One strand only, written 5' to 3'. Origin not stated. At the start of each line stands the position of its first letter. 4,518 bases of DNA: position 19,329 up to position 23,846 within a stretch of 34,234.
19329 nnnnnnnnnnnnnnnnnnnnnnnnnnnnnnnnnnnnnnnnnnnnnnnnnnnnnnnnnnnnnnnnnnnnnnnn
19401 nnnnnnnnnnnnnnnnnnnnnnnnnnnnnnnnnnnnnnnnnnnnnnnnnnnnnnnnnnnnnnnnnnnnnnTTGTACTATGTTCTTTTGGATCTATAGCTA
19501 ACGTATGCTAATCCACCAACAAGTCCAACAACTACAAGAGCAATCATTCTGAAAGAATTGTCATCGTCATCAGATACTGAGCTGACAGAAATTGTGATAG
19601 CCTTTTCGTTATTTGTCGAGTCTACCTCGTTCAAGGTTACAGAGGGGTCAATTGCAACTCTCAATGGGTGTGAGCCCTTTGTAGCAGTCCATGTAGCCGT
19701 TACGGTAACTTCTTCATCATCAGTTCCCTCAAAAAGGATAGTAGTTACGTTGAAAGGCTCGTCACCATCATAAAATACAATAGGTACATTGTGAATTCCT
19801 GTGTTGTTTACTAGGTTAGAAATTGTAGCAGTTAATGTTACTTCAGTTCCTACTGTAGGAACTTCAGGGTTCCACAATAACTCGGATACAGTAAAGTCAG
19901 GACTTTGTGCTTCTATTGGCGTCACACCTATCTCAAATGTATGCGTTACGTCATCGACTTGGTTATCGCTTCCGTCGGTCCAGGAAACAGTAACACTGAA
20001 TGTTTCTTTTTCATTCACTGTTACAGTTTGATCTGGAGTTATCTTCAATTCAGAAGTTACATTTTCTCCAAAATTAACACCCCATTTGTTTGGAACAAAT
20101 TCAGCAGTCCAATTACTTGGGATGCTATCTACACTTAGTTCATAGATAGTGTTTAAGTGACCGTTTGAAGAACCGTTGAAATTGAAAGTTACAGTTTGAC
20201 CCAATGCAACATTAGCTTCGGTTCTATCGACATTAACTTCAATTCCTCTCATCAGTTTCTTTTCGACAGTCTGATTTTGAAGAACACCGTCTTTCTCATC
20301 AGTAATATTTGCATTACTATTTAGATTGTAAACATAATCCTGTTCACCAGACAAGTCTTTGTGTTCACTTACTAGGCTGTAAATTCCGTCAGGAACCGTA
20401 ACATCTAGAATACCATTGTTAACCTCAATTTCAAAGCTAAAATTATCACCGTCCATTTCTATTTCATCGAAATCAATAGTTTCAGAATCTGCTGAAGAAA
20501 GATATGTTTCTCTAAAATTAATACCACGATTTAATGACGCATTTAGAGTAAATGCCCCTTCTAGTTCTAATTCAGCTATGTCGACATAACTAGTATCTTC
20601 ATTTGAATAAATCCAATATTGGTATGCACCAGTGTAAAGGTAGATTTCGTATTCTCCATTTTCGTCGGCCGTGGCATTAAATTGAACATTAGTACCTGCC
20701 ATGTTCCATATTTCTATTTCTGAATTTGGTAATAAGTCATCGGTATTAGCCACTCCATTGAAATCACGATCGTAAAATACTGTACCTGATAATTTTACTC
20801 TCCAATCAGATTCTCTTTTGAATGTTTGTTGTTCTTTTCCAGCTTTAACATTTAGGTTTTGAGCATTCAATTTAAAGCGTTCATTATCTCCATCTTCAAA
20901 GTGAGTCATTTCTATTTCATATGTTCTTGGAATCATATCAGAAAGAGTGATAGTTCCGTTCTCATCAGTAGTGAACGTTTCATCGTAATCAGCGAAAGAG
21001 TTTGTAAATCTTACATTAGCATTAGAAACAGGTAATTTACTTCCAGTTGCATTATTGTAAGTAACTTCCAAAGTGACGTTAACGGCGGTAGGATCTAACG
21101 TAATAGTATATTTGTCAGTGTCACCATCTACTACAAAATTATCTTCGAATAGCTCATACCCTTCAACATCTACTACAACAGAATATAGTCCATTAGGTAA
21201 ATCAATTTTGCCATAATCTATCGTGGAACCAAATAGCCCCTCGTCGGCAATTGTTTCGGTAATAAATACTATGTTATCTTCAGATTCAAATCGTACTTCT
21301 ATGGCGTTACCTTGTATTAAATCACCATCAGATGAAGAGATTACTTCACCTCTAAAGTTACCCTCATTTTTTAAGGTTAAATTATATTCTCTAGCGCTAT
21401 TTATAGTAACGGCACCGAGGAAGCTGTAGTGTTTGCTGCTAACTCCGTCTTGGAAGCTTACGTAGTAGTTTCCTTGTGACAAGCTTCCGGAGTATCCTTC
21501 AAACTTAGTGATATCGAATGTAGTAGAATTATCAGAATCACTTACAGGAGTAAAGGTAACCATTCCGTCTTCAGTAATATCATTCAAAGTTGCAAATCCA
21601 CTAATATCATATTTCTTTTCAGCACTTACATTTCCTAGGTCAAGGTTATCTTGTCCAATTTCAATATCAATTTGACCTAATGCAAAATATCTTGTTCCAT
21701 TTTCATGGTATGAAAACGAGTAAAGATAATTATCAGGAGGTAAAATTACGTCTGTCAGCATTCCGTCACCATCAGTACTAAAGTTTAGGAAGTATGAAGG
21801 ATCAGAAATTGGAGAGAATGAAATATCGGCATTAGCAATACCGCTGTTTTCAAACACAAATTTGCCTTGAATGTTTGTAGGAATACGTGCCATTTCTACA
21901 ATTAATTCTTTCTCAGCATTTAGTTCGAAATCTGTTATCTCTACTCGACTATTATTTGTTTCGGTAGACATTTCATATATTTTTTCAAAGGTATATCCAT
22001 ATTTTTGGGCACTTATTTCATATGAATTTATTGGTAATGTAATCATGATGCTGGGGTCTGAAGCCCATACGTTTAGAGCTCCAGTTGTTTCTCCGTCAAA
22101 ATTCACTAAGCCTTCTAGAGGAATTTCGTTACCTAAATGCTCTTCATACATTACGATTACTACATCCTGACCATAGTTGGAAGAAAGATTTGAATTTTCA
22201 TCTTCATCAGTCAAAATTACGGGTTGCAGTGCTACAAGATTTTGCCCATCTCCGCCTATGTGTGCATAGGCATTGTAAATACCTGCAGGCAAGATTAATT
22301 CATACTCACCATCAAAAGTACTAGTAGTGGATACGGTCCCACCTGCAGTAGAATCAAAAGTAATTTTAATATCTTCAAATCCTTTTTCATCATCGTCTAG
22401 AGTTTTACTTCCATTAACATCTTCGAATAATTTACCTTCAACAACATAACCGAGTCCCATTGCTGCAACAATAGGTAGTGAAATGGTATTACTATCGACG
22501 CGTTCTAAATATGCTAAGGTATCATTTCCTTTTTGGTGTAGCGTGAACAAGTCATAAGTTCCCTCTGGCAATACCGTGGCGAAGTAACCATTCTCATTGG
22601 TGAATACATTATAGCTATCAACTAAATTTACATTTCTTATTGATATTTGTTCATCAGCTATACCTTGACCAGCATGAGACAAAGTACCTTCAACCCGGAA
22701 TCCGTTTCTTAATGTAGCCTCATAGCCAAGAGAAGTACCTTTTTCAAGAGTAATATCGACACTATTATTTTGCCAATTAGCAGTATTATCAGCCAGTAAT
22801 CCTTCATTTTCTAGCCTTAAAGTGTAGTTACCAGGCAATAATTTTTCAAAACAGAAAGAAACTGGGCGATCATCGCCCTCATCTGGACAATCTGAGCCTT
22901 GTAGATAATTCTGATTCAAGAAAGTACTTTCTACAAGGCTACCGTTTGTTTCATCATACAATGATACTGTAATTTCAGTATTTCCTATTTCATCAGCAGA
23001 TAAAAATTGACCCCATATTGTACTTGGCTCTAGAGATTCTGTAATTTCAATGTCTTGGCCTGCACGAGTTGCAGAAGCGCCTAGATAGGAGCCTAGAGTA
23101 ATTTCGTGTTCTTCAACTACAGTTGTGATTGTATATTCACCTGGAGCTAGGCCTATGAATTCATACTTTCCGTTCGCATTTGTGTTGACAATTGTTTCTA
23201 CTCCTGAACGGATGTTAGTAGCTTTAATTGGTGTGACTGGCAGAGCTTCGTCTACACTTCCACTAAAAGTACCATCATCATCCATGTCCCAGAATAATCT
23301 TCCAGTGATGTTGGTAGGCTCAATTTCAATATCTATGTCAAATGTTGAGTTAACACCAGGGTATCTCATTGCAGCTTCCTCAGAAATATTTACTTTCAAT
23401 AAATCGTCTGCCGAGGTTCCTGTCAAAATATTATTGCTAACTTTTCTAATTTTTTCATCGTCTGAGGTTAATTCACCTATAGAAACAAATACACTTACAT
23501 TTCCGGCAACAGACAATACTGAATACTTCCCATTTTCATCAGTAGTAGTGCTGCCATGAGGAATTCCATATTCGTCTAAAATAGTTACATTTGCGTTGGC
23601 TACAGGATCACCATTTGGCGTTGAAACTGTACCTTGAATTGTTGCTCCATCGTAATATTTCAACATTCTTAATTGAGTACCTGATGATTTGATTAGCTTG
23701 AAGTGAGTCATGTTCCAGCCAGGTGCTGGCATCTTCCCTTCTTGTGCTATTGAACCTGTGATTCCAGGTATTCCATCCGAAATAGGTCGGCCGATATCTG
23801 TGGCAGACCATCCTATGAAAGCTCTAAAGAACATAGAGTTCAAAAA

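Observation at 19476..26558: Oligosaccharyltransferase AglB fused to about 1400 aa of extracellular repeats, more than twice the usual AglB size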

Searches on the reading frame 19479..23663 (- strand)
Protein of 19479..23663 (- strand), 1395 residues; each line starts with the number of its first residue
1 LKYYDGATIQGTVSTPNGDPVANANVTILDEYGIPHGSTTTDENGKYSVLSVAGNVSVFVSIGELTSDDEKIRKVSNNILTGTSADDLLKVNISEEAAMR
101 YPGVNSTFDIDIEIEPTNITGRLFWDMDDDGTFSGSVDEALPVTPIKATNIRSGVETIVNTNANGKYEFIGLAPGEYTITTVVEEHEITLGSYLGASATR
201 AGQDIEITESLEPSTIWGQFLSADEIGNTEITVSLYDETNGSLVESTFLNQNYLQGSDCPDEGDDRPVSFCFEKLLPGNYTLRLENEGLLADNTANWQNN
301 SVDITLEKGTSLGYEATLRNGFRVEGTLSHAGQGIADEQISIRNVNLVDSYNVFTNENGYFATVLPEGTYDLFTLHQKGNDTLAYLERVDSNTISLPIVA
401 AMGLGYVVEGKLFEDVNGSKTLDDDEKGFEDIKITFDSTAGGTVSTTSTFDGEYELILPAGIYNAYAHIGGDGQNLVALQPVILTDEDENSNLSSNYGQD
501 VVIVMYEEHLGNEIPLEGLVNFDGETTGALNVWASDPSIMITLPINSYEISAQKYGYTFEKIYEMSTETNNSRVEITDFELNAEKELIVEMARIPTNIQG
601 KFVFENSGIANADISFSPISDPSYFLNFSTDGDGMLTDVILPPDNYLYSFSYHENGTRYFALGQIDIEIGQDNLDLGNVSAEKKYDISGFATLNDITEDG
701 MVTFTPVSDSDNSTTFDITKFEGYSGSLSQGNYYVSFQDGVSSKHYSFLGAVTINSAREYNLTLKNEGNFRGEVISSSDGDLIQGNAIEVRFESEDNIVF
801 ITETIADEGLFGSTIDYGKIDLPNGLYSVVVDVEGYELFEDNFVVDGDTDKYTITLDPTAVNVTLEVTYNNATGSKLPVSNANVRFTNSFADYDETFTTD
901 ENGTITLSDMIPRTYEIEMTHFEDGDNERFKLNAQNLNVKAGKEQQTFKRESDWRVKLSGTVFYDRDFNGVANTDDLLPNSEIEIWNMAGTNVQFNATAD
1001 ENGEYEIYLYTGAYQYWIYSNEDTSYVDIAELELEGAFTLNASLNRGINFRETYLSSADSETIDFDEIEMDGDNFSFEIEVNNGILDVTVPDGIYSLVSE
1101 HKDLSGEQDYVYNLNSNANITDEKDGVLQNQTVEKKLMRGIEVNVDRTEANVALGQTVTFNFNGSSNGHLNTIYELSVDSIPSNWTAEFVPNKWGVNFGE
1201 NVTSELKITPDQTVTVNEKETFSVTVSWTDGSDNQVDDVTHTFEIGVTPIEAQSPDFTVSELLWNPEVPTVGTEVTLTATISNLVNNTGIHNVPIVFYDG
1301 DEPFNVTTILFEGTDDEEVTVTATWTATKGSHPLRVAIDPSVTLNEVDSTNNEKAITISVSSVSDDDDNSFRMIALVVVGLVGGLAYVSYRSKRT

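Call 29: search_solved_structures(query=window:19479-23663:-, max_evalue=1, show_alignments=0)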
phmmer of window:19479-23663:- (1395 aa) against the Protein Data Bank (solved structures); distinct sequences matched with E-value up to 1: 0.

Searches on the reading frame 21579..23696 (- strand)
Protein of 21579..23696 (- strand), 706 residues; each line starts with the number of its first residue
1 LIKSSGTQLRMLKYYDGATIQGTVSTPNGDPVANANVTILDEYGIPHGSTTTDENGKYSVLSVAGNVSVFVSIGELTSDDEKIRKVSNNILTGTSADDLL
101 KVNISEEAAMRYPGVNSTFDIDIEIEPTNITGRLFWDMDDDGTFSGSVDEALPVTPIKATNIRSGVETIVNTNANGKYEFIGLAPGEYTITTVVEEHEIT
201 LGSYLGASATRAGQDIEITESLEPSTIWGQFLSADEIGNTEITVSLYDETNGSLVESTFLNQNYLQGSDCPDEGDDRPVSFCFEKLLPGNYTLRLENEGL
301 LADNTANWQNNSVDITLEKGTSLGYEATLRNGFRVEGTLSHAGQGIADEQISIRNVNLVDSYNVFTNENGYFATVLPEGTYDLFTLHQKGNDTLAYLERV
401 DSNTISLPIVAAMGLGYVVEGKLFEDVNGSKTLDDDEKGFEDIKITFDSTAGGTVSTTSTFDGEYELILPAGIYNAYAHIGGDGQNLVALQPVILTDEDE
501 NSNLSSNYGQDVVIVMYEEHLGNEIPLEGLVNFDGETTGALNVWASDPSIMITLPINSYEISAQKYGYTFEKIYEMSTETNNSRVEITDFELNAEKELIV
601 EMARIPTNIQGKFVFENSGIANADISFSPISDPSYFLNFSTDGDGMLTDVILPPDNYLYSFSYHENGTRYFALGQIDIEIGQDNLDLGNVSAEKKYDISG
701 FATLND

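Call 51: predict_structure(alignment_id=A2)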
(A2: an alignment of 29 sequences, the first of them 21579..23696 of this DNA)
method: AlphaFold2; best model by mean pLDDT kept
length: 706 residues; sequences in the alignment: 29
mean_pLDDT: 86.9   pTM: 0.63
mean pLDDT of the five models: 86.9, 86.8, 85.7, 85.6, 85.6
residues with pLDDT >= 90: 344; 70-90: 321; 50-70: 28; < 50: 13
segments of 3 or more residues with pLDDT < 50: 1-12
pLDDT, mean of each block of 10 residues (from residue 1): 42 70 90 90 85 92 87 83 81 70 84 85 90 89 87 93 91 93 92 89 87 87 89 77 91 89 73 72 90 89 78 90 89 90 92 85 90 88 91 91 82 93 88 85 92 89 93 93 78 89 91 93 89 89 89 93 89 92 91 93 93 93 93 88 90 93 89 89 88 83 64
secondary structure, 60 per line:
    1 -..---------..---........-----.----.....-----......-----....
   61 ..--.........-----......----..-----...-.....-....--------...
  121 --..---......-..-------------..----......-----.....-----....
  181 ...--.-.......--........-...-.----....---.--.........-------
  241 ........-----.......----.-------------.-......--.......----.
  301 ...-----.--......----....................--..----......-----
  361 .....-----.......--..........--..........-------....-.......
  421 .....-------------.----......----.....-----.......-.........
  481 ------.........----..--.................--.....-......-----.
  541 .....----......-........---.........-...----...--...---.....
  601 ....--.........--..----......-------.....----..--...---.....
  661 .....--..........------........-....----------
elements in order (helices of 4 or more, strands of 3 or more residues): E18-25 E36-40 E46-51 E57-62 E65-73 H79-84 E100-104 H106-109 E118-120 E128-133 E156-161 E167-171 E177-183 E188-194 E197-204 E215-218 E225-233 E241-248 E254-260 E281-286 E289-295 E300-303 E312-317 E322-341 E350-355 E361-365 E371-377 E380-389 E392-401 E409-412 E414-425 E444-449 E454-458 E464-470 E472-480 E487-495 E504-520 E523-527 E529-534 E540-545 E550-555 E557-564 E568-576 E585-587 E590-592 E596-604 E607-615 E624-629 E637-641 E650-652 E656-665 E668-677 E684-691 E693-696

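Call 54: fold_search(model_id=the predicted structure, library=pdb)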
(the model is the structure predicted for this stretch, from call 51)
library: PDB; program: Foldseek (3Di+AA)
matches with E <= 10: 1247; with E <= 0.001: 113
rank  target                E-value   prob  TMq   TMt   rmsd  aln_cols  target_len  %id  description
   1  6fwv_B                1.1e-11  1.00  0.18  0.23  37.7       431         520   12  The Bacillus anthracis TIE protein (released 2018-08-08)
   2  6fwv_A                4.6e-11  1.00  0.18  0.23  37.9       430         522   13  The Bacillus anthracis TIE protein (released 2018-08-08)
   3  7edd                  2.2e-09  1.00  0.10  0.06  36.5       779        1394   12  Crystal structure of a serine protease from Streptococcus pyogenes (released 2021-05-12)
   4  5xyr                  3.5e-09  1.00  0.10  0.06  36.6       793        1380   12  Crystal structure of a serine protease from Streptococcus species (released 2018-08-08)
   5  10ps                  4.2e-09  1.00  0.13  0.16  39.9       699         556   11  Crystal structure of SdrD A2-A3-B1-B2 domains from Staphylococcus aureus JH1 (released 2026-02-11)
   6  5xya                  6.9e-09  1.00  0.10  0.06  36.4       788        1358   12  Crystal structure of a serine protease from Streptococcus species (released 2018-08-08)
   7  4oq1                  1.2e-08  1.00  0.13  0.23  16.9       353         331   12  Structure of the Streptococcal ancillary pilin (released 2014-04-23)
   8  2y1v_A                2.4e-08  1.00  0.11  0.12  31.9       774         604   10  Full length structure of RrgB Pilus protein from Streptococcus pneumoniae (released 2011-11-09)
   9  7u8t_B                3.5e-08  1.00  0.13  0.14  25.1       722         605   11  Vps13 adaptor binding domain in complex with Mcp1 PxP motif peptide (released 2022-03-30)
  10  7vcr_B                3.6e-08  1.00  0.14  0.20  35.6       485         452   10  Crystal Structure of PitA fragment from pilus islet-2 of Streptococcus oralis (released 2022-06-01)
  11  7vcn_B                4.4e-08  1.00  0.14  0.19  35.0       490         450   10  Crystal Structure of PitA fragment from pilus islet-2 of Streptococcus oralis with Tb-Xo4 (released 2022-07-13)
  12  7vcr_A                5.3e-08  1.00  0.15  0.21  34.4       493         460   10  Crystal Structure of PitA fragment from pilus islet-2 of Streptococcus oralis (released 2022-06-01)
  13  8f70                  9.1e-08  0.99  0.10  0.12  30.3       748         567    8  Identification of an Immunodominant region on a Group A Streptococcus T-antigen Reveals Temperature-Dependent Motion in  (released 2023-03-08)
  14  6vjb                  1.1e-07  0.99  0.10  0.06  35.9       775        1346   11  Crystal structure of a catalytically inactive CXC Chemokine-degrading protease SpyCEP from Streptococcus pyogenes (released 2020-04-15)
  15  9ba4_A                1.5e-07  0.87  0.09  0.07  40.6       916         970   11  Full-length cross-linked Contactin 2 (CNTN2) (released 2024-07-17)
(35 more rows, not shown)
